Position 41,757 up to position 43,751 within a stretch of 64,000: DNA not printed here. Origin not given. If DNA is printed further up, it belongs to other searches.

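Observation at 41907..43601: GlpX-like phosphatase domain embedded in a 564-aa protein with an internal lipoprotein-type signal and a long C-terminal extension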

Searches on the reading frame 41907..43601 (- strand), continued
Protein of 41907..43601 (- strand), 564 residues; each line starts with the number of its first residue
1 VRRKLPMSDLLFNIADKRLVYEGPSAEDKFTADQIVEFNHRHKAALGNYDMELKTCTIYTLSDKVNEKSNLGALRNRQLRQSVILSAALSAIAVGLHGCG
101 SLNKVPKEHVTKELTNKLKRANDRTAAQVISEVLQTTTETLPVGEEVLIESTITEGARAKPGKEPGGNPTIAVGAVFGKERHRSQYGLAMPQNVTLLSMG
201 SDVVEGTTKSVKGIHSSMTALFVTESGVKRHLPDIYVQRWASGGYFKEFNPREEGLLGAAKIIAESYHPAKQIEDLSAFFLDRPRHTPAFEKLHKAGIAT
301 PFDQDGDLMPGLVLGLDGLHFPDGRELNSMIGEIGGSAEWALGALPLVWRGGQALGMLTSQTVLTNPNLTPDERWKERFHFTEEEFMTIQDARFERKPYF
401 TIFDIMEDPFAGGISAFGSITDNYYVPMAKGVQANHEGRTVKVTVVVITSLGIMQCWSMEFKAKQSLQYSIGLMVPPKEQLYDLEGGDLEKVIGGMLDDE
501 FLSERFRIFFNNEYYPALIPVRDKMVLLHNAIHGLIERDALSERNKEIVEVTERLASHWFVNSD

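Call 38: list_cluster_members(proteins=[P0122, P0129, P0130, P0133, P0134, P0137, P0140, P0143, P0145, P0149])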
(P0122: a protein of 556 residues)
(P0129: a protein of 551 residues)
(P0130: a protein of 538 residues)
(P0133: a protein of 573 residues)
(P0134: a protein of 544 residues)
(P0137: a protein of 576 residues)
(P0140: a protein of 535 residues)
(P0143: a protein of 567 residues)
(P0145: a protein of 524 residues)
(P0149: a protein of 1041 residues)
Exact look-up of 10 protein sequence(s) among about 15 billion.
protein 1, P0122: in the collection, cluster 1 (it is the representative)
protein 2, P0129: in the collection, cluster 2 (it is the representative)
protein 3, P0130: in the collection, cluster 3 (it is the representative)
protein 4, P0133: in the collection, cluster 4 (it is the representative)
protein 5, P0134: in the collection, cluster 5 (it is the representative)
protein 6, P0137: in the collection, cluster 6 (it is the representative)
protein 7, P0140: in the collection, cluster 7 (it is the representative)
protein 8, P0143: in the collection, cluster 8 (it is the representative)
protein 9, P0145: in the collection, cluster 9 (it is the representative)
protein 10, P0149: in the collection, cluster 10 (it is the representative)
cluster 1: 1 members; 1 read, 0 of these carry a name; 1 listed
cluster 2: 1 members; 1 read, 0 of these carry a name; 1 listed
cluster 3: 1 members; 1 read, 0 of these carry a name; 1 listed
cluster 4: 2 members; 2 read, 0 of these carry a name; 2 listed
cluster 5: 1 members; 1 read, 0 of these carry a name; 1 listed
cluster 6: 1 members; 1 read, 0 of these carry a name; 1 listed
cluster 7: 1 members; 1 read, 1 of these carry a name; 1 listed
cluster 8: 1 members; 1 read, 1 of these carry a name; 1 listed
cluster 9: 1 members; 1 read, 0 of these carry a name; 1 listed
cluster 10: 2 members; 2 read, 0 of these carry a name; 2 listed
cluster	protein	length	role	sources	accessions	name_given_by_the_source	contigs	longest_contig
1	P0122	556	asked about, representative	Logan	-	-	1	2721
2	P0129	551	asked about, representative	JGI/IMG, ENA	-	-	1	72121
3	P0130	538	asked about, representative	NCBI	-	-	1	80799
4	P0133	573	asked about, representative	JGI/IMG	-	-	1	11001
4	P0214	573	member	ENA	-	-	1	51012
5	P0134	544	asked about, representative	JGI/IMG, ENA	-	-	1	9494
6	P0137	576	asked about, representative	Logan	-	-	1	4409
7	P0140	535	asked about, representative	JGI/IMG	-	fructose-1,6-bisphosphatase/sedoheptulose 1,7-bisphosphatase-like protein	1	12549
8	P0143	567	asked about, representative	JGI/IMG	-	fructose-1,6-bisphosphatase/sedoheptulose 1,7-bisphosphatase-like protein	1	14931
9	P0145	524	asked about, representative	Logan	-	-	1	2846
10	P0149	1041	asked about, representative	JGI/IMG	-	-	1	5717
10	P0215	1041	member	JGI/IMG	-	-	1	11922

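Call 40: find_related_loci(query=A1, collection=genome_contigs, flank=6000)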
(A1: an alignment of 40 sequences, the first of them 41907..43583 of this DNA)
Query A1 (558 aa) in genome_contigs; peptide patterns used: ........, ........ (x = any residue, [..] = any of these).
223 stretches matched a pattern; 166 encode a relative of the query (tblastn E <= 1e-3); the best 80 are kept; 80 distinct loci.
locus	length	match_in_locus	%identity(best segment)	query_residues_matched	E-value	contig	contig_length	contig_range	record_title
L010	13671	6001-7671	85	1-558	0e+0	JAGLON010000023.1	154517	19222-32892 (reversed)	MAG: Candidatus Zixiibacteriota bacterium isolate RS_7_36 ROV157_7.bin.36.fa_23, whole genome shotgun sequence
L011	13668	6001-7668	73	2-558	0e+0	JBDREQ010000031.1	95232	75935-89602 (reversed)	MAG: Candidatus Zixiibacteriota bacterium isolate MEGAHIT-group-1.322 k141_3872670, whole genome shotgun sequence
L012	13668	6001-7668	72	2-558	0e+0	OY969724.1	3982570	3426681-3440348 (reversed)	MAG: uncultured candidate division Zixibacteria bacterium isolate MFD02416.bin.2.48 genome assembly, chromosome: 1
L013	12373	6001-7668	70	2-558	0e+0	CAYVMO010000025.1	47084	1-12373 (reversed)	MAG TPA_asm: uncultured Ignavibacteriaceae bacterium isolate SRP323688_co1_43 genome assembly, contig: NODE_1438_length_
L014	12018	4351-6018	69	2-558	0e+0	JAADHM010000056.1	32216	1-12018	MAG: FCB group bacterium isolate M_MetaBat.192 contig-127_5252, whole genome shotgun sequence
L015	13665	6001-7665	69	3-558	0e+0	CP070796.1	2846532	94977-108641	MAG: Candidatus Zixiibacteriota bacterium isolate bin142 chromosome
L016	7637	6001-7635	71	3-548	0e+0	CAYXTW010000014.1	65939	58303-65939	MAG TPA_asm: uncultured Ignavibacteriaceae bacterium isolate binchicken_co89_533 genome assembly, contig: NODE_474_lengt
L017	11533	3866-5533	70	2-558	0e+0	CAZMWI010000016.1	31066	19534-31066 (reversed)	MAG TPA_asm: uncultured Ignavibacteriaceae bacterium isolate SRP214966_co3_100 genome assembly, contig: NODE_1585_length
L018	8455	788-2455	71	2-558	0e+0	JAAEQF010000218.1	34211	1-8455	MAG: FCB group bacterium isolate Gpa_11 GpaG_CONTIG1231859, whole genome shotgun sequence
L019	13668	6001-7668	69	2-558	0e+0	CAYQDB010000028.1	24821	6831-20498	MAG TPA_asm: uncultured Ignavibacteriales bacterium isolate binchicken_co34_486 genome assembly, contig: NODE_3043_lengt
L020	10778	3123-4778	68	6-558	0e+0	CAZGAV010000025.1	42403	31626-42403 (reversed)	MAG TPA_asm: uncultured Ignavibacteriales bacterium isolate binchicken_co150_3 genome assembly, contig: NODE_1864_length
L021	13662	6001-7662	68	4-558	0e+0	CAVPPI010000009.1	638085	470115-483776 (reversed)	MAG: uncultured candidate division Zixibacteria bacterium isolate MFD09964.bin.1.280 genome assembly, contig: contig_909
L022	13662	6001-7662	70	4-558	0e+0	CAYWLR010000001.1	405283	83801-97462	MAG TPA_asm: uncultured Ignavibacteriaceae bacterium isolate binchicken_co7_175 genome assembly, contig: NODE_9_length_4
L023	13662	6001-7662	67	4-558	0e+0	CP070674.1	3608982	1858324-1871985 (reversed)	MAG: Candidatus Zixiibacteriota bacterium isolate bin72 chromosome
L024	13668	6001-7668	67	2-558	0e+0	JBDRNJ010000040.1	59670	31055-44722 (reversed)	MAG: bacterium isolate MEGAHIT-group-1.882 k141_8195926, whole genome shotgun sequence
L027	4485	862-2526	67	3-558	0e+0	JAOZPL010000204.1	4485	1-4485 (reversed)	MAG: Candidatus Zixiibacteriota bacterium isolate GMC4.metabat2.214 GMC4_40170_length_4485_cov_5.104515, whole genome sh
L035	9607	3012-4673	66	4-558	0e+0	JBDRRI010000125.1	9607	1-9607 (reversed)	MAG: Candidatus Zixiibacteriota bacterium isolate MEGAHIT-group-2.90 k141_412055, whole genome shotgun sequence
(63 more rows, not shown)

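Call 55: find_homologous_proteins(query=A4, max_evalue=1e-10)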
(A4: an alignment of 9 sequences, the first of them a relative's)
Query A4 (9 sequences) (551 aa, profile of the alignment): 19 proteins with E <= 1e-10 among 8000 candidates.
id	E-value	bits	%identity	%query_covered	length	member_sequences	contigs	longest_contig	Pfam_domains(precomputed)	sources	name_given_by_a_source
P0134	6.7e-197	673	39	92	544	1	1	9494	PF03320.19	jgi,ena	-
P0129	2.4e-194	665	100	100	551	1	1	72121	PF03320.19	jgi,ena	-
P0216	1.1e-176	607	85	100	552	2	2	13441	PF03320.19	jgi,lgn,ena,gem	-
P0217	2.5e-164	566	39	93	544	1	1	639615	PF03320.19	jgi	jgi:fructose-1,6-bisphosphatase/sedoheptulose 1,7-bisphosphatase-like protein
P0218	5.1e-164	565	69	99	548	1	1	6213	PF03320.19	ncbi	-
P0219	5.0e-163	561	40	92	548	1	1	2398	PF03320.19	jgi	jgi:fructose-1,6-bisphosphatase/sedoheptulose 1,7-bisphosphatase-like protein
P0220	1.5e-161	557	38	93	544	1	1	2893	PF03320.19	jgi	jgi:fructose-1,6-bisphosphatase/sedoheptulose 1,7-bisphosphatase-like protein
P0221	1.8e-157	543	40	87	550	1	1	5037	PF03320.19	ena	-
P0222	2.2e-153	530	58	98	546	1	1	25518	PF03320.19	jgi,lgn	jgi:fructose-1,6-bisphosphatase/sedoheptulose 1,7-bisphosphatase-like protein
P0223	3.5e-153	529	38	92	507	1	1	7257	PF03320.19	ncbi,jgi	ncbi:MAG: fructose-bisphosphatase class II [Candidatus Margulisiibacteriota bacterium]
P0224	1.6e-130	454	40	74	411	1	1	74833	PF03320.19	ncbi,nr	ncbi:MAG: fructose-bisphosphatase class II, partial [Candidatus Saganbacteria bacterium]|nr:fructose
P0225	2.0e-113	398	68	64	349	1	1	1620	PF03320.19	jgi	jgi:fructose-1,6-bisphosphatase/sedoheptulose 1,7-bisphosphatase-like protein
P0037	3.8e-106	374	27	92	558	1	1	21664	PF03320.19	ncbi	-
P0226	6.7e-106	373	29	92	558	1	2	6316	PF03320.19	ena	-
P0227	1.7e-103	365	30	92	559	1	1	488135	PF03320.19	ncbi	-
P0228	1.4e-100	355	28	92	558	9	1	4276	PF03320.19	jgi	-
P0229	1.7e-100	355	28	92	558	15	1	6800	PF03320.19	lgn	-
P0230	6.1e-98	347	27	81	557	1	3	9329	PF03320.19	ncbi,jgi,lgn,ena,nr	ncbi:MAG TPA: fructose-bisphosphatase class II [Thermodesulfobacteriota bacterium]|nr:fructose-bisph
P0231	6.4e-98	347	30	92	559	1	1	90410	PF03320.19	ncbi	ncbi:MAG: fructose-bisphosphatase class II [bacterium]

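Call 57: find_encoding_contigs(protein=P0129, flank=7000, max_places=1)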
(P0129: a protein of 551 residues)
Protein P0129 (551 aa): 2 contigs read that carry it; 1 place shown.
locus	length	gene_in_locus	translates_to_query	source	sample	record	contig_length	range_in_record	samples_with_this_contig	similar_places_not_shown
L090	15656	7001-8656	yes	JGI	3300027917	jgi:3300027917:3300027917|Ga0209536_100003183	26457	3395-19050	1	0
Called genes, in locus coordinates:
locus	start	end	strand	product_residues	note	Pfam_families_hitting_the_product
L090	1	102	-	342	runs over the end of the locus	-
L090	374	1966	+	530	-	PF00496:SBP_bac_5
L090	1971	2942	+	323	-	PF19300:BPD_transp_1_N, PF00528:BPD_transp_1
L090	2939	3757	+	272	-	PF12911:OppC_N, PF00528:BPD_transp_1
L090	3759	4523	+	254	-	PF00005:ABC_tran, PF13304:AAA_21 (weak)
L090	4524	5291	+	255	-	PF00005:ABC_tran, PF08352:oligo_HPY (weak)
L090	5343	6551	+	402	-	-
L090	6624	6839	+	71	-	PF10122:Zn_ribbon_Com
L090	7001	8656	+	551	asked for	PF03320:FBPase_glpX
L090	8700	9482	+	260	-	PF00218:IGPS, PF01070:FMN_dh (faint), PF01729:QRPTase_C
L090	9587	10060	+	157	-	-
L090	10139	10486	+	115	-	-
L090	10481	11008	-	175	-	PF04205:FMN_bind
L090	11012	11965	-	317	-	PF03116:NQR2_RnfD_RnfE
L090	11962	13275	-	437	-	PF13375:RnfC_N, PF01512:Complex1_51K, PF10531:SLBB, PF13534:Fer4_17 (faint), PF00037:Fer4 (faint), PF12838:Fer4_7, PF13187:Fer4_9 (weak), PF13237:Fer4_10 (weak), +2 more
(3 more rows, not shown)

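Call 58: find_encoding_contigs(protein=P0217, flank=7000, max_places=1)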
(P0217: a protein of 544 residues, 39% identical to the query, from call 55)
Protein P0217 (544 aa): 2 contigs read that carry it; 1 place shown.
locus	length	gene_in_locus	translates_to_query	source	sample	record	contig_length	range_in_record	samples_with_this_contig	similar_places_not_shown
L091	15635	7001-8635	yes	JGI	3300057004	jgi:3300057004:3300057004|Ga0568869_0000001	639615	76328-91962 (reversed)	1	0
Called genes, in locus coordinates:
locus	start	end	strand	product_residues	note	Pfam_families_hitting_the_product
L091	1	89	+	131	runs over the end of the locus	PF00903:Glyoxalase, PF13669:Glyoxalase_4 (weak), PF18029:Glyoxalase_6 (weak)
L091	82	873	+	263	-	PF01149:Fapy_DNA_glyco, PF05833:NFACT_N (weak), PF06831:H2TH, PF06827:zf-FPG_IleRS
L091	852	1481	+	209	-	PF01557:FAA_hydrolase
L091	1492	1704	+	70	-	-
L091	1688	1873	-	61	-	-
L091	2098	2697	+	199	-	PF01944:SpoIIM (faint)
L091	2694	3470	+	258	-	PF23023:Anti-Pycsar_Apyc1 (faint), PF00753:Lactamase_B (weak), PF12706:Lactamase_B_2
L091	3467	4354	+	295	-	-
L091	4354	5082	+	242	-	PF00005:ABC_tran, PF13304:AAA_21 (faint)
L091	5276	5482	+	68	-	PF10122:Zn_ribbon_Com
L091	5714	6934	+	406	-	PF08013:GatZ_KbaZ-like (faint), PF01116:F_bP_aldolase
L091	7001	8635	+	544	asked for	PF03320:FBPase_glpX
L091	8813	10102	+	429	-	PF00365:PFK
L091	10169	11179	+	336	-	PF03320:FBPase_glpX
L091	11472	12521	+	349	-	-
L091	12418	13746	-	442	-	PF00890:FAD_binding_2 (weak), PF01134:GIDA, PF01262:AlaDh_PNT_C (faint), PF03486:HI0933_like (weak), PF07992:Pyr_redox_2, PF12831:FAD_oxidored, PF00070:Pyr_redox, PF02852:Pyr_redox_dim, +3 more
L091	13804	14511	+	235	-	PF01479:S4, PF00849:PseudoU_synth_2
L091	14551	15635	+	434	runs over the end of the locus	PF00696:AA_kinase, PF22629:ACT_AHAS_ss (faint), PF01842:ACT, PF22468:ACT_9, PF13840:ACT_7, PF01842:ACT (weak), PF22468:ACT_9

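Call 62: find_encoding_contigs(protein=P0224, flank=7000, max_places=1)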
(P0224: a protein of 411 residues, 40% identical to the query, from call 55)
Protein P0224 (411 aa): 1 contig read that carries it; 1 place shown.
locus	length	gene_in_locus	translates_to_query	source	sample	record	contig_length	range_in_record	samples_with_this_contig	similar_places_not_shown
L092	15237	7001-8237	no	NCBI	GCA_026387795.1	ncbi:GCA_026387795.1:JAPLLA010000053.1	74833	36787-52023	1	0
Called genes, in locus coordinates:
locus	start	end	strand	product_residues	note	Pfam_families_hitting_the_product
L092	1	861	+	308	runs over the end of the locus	PF00781:DAGK_cat, PF19279:YegS_C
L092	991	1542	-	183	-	PF01300:Sua5_yciO_yrdC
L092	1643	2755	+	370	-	PF00923:TAL_FSA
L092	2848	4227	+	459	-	PF00162:PGK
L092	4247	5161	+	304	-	PF00121:TIM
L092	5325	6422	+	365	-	PF01116:F_bP_aldolase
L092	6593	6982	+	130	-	-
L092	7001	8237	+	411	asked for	PF03320:FBPase_glpX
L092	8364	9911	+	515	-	PF06874:FBPase_2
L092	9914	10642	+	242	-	-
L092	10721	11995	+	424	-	-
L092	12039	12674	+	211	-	-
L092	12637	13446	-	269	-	PF17827:PrmC_N, PF01170:UPF0020, PF05175:MTS, PF06325:PrmA, PF12847:Methyltransf_18, PF13847:Methyltransf_31, PF08241:Methyltransf_11, PF08242:Methyltransf_12, +9 more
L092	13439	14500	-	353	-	PF03462:PCRF, PF00472:RF-1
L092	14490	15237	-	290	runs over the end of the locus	PF07136:DUF1385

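Call 63: find_encoding_contigs(protein=P0222, flank=7000, max_places=1)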
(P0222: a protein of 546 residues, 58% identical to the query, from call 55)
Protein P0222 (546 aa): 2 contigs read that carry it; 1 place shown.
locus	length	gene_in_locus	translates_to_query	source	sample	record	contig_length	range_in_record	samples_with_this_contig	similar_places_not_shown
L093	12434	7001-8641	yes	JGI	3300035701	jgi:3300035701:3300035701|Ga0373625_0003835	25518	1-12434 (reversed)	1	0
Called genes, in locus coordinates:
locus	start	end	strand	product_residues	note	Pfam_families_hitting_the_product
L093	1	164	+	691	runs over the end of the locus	PF01301:Glyco_hydro_35 (weak), PF02449:Glyco_hydro_42, PF08532:Glyco_hydro_42M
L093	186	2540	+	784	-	PF06165:GH94_b-supersand, PF17167:Glyco_hydro_94, PF17389:Bac_rhamnosid6H (weak)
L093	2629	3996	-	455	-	PF03952:Enolase_N, PF00113:Enolase_C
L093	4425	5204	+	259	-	PF00121:TIM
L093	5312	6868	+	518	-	PF01116:F_bP_aldolase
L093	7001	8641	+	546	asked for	PF03320:FBPase_glpX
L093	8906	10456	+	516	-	PF00162:PGK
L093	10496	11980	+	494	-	-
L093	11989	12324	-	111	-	PF04430:DUF498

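Call 64: find_encoding_contigs(protein=P0134, flank=7000, max_places=1)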
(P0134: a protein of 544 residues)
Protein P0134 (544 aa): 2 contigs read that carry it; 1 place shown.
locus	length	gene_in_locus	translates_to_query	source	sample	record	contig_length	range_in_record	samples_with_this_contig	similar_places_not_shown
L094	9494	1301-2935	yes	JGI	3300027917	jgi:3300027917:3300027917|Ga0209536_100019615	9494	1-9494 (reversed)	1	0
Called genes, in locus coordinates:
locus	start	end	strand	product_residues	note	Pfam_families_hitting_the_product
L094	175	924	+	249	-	PF01966:HD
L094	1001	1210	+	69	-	PF10122:Zn_ribbon_Com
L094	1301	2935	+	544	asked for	PF03320:FBPase_glpX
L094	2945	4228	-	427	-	PF00890:FAD_binding_2 (weak), PF01134:GIDA, PF01262:AlaDh_PNT_C (faint), PF02737:3HCDH_N (faint), PF07992:Pyr_redox_2, PF12831:FAD_oxidored, PF00070:Pyr_redox, PF02852:Pyr_redox_dim, +3 more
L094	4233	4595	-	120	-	PF01925:TauE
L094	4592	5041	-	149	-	PF09424:YqeY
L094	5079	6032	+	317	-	PF01820:Dala_Dala_lig_N, PF01071:GARS_A (faint), PF02655:ATP-grasp_3, PF02786:CPSase_L_D2 (faint), PF08443:RimK (faint), PF02222:ATP-grasp, PF07478:Dala_Dala_lig_C, PF13535:ATP-grasp_4 (faint)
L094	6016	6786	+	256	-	PF08478:POTRA_1, PF03799:FtsQ_DivIB_C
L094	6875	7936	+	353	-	PF00091:Tubulin, PF12327:FtsZ_C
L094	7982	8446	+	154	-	PF03449:GreA_GreB_N, PF01272:GreA_GreB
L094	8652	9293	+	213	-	-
